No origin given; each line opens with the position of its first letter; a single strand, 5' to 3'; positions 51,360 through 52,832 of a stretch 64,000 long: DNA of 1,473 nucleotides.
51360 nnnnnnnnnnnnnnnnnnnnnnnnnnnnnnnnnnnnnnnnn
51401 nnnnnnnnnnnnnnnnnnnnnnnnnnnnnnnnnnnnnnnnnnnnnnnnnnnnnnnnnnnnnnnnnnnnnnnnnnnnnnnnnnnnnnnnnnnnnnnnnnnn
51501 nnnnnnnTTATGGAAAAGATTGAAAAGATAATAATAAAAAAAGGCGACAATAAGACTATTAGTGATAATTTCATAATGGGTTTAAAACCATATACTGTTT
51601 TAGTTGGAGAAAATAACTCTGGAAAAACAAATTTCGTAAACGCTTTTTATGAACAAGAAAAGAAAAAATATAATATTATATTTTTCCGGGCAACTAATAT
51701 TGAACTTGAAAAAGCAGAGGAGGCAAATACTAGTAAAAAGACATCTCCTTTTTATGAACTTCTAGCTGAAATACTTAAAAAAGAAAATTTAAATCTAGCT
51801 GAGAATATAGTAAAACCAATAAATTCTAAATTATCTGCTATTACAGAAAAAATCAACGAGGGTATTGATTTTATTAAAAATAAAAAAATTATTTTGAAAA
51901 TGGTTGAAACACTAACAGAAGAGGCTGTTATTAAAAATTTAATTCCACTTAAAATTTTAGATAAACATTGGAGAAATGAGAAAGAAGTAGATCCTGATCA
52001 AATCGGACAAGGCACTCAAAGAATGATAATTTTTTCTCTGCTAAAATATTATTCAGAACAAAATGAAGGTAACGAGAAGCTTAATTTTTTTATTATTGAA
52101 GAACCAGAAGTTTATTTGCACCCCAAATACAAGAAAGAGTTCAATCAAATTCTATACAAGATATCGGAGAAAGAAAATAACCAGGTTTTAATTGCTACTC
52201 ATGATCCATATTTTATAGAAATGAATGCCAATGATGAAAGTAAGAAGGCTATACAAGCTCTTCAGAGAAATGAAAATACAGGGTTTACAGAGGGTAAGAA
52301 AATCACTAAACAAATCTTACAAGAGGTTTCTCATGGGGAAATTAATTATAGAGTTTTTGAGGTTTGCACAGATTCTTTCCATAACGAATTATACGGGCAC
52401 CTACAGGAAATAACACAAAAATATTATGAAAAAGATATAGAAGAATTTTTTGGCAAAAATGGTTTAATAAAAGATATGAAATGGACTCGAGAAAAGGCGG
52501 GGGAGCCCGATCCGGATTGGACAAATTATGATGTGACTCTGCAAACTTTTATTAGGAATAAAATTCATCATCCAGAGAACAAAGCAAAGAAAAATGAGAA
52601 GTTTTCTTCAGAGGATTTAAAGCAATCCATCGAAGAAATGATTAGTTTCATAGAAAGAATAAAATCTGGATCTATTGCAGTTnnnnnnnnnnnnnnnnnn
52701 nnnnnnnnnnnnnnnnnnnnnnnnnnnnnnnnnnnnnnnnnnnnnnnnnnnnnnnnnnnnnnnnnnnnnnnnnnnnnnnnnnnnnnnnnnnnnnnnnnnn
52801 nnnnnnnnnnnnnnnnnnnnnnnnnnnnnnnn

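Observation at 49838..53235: Four-gene coupled operon: SPPY methyltransferase, endonuclease, TOPRIM-less OLD-type ATPase, AbiV/HEPN protein - a candidate composite defence system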

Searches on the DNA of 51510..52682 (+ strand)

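Call 83: search_dna_similar(query=L101:6001-7464:+, collection=ecoli_genomes, mode=distant, max_rows=15)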
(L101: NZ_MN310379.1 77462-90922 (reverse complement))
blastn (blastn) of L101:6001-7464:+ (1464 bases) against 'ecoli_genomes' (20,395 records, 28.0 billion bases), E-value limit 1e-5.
Records with a match: 10; places in all: 10; records where one place covers at least 80% of the query: 0.
Genomes with a match: 10 of 5426; with a place that covers at least 80% of the query: 0. Places per genome that has any: lowest 1, median 1, highest 1. On chromosomes: 10 places; on plasmids: 0.
Best place of each record, by identity: 60-80% 10.
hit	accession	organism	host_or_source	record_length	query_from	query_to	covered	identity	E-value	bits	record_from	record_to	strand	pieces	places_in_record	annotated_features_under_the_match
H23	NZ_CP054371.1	Escherichia coli strain SCU-316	Homo sapiens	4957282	1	1231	67%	69.9%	1e-78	404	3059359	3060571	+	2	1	ATP-dependent nuclease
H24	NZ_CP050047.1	Escherichia coli strain 90-1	broiler chicken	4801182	1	1233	67%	69.1%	4e-71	378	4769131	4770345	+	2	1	ATP-dependent nuclease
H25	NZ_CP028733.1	Escherichia coli strain H2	Homo sapiens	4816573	1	1233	67%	69.1%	4e-71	378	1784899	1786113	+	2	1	ATP-dependent nuclease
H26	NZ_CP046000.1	Escherichia coli strain 1916D18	swine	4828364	1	1233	67%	69.0%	5e-70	374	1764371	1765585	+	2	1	ATP-dependent nuclease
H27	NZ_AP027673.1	Escherichia coli strain PSS-07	Homo sapiens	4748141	1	1233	67%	69.0%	5e-70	374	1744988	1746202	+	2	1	ATP-dependent nuclease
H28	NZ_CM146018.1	Escherichia coli strain XPFI_3_2_complete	Tool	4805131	1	1233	67%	69.0%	5e-70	374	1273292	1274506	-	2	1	ATP-dependent nuclease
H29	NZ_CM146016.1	Escherichia coli strain YJR_complete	Tool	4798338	1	1233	67%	69.0%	5e-70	374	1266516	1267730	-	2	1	ATP-dependent nuclease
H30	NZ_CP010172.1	Escherichia coli strain H8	not applicable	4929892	1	1233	67%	68.6%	1e-64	356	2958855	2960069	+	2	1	ATP-dependent nuclease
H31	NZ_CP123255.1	Escherichia coli strain YZMc17-1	chicken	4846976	1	1233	67%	68.6%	1e-64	356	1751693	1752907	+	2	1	ATP-dependent nuclease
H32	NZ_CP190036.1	Escherichia coli strain EC17CM12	chicken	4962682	1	1233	67%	68.6%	1e-64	356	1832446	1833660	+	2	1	ATP-dependent nuclease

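Call 84: get_annotated_region(hit=H23, flank=7000)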
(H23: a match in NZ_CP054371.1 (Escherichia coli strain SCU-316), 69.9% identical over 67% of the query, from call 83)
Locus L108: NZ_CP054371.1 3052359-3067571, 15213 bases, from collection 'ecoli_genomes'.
description: Escherichia coli strain SCU-316 chromosome, complete genome
organism: Escherichia coli strain SCU-316 (NCBI taxid 562)
replicon: chromosome; assembly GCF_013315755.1
host: Homo sapiens; source: rectal swab from healthy college student; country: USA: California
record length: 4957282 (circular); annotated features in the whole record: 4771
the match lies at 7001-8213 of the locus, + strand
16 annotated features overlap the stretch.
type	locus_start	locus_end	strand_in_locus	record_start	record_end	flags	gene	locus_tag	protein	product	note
CDS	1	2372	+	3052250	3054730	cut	yehB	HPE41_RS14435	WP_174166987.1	fimbrial biogenesis outer membrane usher protein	-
CDS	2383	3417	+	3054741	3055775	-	-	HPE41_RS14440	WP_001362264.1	fimbrial protein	-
CDS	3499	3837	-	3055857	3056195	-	rcnB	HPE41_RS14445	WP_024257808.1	Ni(II)/Co(II) efflux transporter accessory subunit RcnB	-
CDS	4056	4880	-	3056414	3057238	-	rcnA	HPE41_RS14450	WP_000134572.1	nickel/cobalt efflux protein RcnA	-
CDS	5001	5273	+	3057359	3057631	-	rcnR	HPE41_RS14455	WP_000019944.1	Ni(II)/Co(II)-binding transcriptional repressor RcnR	-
CDS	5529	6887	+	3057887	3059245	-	-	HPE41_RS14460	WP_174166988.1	integrase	-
CDS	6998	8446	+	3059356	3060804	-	-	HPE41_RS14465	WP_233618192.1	ATP-dependent nuclease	-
CDS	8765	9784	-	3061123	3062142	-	-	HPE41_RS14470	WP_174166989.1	major capsid protein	-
CDS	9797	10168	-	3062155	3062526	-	-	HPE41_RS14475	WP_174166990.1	hypothetical protein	-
CDS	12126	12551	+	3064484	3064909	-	-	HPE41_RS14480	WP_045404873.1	hypothetical protein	-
CDS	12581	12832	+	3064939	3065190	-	-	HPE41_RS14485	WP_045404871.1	hypothetical protein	-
CDS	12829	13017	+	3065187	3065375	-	-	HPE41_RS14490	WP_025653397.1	hypothetical protein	-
CDS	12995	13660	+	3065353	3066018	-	-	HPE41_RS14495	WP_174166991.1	helix-turn-helix domain-containing protein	-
CDS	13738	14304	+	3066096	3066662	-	-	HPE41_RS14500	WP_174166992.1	hypothetical protein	-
CDS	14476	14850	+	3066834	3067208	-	-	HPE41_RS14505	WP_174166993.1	hypothetical protein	-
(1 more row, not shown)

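Call 85: get_annotated_region(hit=H25, flank=7000)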
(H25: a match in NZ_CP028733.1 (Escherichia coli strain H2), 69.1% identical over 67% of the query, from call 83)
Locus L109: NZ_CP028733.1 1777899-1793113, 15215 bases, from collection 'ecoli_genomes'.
description: Escherichia coli strain H2 chromosome, complete genome
organism: Escherichia coli strain H2 (NCBI taxid 562)
replicon: chromosome; assembly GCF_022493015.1
host: Homo sapiens; source: feces; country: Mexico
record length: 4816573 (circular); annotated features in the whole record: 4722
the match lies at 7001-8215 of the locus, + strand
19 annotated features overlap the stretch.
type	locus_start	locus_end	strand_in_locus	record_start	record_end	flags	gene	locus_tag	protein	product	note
CDS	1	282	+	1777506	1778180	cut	yehC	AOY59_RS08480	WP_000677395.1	fimbria/pilus periplasmic chaperone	-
CDS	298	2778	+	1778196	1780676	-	yehB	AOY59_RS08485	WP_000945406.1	fimbrial biogenesis outer membrane usher protein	-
CDS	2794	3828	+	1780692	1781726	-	yehA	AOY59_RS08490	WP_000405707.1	putative fimbrial-like adhesin protein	-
CDS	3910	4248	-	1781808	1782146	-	rcnB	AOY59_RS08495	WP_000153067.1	Ni(II)/Co(II) efflux transporter accessory subunit RcnB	-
CDS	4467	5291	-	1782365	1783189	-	rcnA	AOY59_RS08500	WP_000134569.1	nickel/cobalt efflux protein RcnA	-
CDS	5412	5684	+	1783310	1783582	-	rcnR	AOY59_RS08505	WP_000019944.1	Ni(II)/Co(II)-binding transcriptional repressor RcnR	-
CDS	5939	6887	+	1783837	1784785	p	-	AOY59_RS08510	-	hypothetical protein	frameshifted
CDS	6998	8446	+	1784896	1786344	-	-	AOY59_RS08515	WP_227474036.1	ATP-dependent nuclease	-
CDS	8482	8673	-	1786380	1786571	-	-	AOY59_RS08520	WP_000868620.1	hypothetical protein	-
CDS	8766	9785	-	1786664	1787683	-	-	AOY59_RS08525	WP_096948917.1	major capsid protein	-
CDS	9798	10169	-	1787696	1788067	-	-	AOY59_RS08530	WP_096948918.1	hypothetical protein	-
CDS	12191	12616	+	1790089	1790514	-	-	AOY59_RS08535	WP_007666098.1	hypothetical protein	-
CDS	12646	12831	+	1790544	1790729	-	-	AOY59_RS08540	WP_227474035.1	hypothetical protein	-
CDS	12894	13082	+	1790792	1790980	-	-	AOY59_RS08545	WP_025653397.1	hypothetical protein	-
CDS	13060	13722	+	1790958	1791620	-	-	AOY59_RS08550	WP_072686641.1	hypothetical protein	-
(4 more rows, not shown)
